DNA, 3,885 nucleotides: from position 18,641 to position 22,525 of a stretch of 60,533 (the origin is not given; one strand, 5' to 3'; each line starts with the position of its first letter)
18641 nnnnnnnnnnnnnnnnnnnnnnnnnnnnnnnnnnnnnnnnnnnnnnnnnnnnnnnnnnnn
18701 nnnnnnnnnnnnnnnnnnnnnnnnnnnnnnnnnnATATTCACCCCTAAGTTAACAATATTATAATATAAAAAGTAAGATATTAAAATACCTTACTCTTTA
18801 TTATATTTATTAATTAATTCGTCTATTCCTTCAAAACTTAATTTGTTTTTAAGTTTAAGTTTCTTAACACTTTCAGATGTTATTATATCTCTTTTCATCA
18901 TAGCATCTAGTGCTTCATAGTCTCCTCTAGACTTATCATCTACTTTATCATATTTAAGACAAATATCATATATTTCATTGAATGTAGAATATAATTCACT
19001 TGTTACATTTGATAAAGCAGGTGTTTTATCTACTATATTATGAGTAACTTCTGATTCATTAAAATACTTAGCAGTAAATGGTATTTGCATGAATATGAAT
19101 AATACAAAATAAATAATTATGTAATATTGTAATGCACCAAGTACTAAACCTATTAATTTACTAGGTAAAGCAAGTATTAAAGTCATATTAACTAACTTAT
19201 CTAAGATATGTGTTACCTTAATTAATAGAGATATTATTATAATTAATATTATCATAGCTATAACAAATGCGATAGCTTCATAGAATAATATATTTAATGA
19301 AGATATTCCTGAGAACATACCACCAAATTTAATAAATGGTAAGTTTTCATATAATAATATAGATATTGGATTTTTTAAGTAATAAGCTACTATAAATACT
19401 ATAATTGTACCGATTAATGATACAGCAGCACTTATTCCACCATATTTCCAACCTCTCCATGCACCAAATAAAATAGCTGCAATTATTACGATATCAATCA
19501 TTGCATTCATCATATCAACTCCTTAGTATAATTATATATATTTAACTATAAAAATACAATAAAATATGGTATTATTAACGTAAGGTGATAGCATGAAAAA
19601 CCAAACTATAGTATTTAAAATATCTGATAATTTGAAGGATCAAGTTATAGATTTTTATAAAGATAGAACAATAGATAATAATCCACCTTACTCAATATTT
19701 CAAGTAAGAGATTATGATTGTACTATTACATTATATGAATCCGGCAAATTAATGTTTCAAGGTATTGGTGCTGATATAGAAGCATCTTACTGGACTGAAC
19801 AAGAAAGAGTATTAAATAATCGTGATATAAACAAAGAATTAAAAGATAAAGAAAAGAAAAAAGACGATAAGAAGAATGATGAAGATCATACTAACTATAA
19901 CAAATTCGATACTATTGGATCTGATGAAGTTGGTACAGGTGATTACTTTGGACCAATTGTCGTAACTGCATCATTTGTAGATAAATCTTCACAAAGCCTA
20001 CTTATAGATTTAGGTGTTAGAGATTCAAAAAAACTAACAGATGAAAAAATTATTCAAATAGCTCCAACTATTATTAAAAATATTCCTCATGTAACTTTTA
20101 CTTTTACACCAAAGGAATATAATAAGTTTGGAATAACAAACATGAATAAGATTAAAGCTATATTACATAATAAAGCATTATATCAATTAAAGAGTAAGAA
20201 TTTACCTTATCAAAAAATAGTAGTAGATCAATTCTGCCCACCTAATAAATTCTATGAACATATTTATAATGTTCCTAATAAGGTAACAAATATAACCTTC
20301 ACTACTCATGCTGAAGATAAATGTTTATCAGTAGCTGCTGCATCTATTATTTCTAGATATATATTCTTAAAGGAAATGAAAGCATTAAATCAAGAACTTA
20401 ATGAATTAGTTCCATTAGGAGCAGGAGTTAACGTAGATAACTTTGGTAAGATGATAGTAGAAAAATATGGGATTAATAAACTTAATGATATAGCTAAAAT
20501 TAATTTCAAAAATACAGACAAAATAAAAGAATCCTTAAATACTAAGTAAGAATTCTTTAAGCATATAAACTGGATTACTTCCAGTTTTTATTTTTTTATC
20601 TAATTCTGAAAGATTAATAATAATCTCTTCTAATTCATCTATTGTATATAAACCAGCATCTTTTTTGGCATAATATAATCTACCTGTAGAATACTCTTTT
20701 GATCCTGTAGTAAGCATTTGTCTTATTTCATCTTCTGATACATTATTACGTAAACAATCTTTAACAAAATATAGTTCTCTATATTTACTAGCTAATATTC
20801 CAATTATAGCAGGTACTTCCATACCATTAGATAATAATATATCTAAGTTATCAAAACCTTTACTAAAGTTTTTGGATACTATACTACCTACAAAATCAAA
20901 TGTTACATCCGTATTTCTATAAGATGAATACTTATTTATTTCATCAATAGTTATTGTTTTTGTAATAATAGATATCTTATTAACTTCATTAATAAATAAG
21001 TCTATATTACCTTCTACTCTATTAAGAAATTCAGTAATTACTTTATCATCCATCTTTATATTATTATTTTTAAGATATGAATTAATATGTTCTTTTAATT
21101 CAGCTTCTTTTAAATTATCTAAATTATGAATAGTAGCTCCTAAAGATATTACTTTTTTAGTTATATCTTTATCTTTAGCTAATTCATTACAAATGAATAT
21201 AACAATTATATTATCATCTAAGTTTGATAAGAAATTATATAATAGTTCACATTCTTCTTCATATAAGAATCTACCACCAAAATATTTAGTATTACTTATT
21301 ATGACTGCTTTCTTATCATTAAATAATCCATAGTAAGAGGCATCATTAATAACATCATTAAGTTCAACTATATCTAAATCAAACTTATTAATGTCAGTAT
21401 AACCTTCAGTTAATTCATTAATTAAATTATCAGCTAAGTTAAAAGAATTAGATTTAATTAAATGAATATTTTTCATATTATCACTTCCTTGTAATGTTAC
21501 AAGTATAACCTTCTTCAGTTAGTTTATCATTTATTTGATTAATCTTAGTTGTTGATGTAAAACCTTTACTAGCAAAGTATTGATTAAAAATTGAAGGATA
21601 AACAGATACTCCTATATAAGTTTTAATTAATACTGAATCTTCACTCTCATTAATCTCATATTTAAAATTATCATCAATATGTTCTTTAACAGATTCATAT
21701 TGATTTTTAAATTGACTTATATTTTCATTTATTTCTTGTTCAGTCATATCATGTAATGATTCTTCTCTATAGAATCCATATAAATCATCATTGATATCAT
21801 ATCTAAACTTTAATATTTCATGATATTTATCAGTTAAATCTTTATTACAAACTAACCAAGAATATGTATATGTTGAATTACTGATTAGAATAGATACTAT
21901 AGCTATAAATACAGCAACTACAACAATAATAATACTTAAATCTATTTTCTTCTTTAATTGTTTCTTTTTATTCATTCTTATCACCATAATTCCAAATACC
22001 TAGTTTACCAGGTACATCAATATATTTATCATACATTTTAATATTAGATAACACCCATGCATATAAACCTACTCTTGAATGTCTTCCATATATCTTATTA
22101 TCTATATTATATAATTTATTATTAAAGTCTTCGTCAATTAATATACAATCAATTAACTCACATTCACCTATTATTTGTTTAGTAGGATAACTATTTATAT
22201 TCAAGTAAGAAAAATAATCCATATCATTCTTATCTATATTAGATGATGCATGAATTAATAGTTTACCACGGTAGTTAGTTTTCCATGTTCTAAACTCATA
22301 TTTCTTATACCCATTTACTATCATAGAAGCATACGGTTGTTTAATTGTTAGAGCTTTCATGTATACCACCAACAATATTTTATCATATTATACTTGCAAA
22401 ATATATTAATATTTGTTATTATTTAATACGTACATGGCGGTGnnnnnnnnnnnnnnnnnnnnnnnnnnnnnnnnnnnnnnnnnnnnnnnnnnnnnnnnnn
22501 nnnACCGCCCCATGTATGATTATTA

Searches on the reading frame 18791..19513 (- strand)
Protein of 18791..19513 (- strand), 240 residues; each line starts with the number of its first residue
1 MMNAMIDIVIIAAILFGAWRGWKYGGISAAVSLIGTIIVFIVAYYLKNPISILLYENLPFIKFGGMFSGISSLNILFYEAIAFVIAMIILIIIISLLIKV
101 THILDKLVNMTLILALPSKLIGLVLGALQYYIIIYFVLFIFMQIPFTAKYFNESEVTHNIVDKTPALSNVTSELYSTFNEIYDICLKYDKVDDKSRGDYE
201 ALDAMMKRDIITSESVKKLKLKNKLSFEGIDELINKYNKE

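Call 57: search_protein_families(library=pfam, proteins=[window:18791-19513:-], max_evalue=0.00001)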
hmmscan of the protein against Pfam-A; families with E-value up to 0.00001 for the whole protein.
window:18791-19513:- (240 aa): 1 family
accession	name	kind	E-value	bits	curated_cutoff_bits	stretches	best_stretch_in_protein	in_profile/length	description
PF02674.22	Colicin_V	-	1.7e-14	54.4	29.3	1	6-162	1-141/144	Colicin V production protein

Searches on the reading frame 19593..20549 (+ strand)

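Call 57: search_protein_families(library=pfam, proteins=[window:19593-20549:+], max_evalue=0.00001)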
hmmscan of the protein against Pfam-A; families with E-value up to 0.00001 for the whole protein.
window:19593-20549:+ (318 aa): 2 families
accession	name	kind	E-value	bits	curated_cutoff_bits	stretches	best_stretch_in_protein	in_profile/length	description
PF01351.25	RNase_HII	-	3.5e-42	145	25.8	1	108-308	1-199/199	Ribonuclease HII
PF11858.14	DUF3378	-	3e-17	63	27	1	5-73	1-69/76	Domain of unknown function (DUF3378)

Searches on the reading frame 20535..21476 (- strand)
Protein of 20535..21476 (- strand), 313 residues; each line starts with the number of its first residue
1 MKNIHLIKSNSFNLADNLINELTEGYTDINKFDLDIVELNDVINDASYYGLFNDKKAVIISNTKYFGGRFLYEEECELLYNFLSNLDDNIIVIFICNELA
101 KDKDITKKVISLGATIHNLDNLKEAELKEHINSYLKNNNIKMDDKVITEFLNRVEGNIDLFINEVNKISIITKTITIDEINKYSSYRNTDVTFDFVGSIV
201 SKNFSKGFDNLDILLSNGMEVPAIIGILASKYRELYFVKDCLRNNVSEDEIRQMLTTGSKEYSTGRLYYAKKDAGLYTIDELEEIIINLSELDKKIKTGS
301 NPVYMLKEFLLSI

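Call 57: search_protein_families(library=pfam, proteins=[window:20535-21476:-], max_evalue=0.00001)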
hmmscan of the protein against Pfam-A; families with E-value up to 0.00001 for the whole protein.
window:20535-21476:- (313 aa): 2 families
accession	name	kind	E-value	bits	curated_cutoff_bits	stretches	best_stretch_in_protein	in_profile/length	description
PF21694.2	DNA_pol3_delta_C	-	1.4e-14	54.6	27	1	192-311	4-119/121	DNA polymerase III delta subunit, C-terminal domain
PF06144.19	DNA_pol3_delta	-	1.5e-08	35.1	21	1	16-109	16-114/124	DNA polymerase III, delta subunit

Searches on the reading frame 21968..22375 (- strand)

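Call 68: search_protein_families(library=pfam, proteins=[window:21968-22375:-], max_evalue=0.00001)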
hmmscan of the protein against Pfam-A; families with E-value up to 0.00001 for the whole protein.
window:21968-22375:- (135 aa): 1 family
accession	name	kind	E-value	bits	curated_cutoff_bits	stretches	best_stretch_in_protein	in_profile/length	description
PF04266.20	ASCH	-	3.4e-08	34.6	21.2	1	9-86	1-60/103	ASCH domain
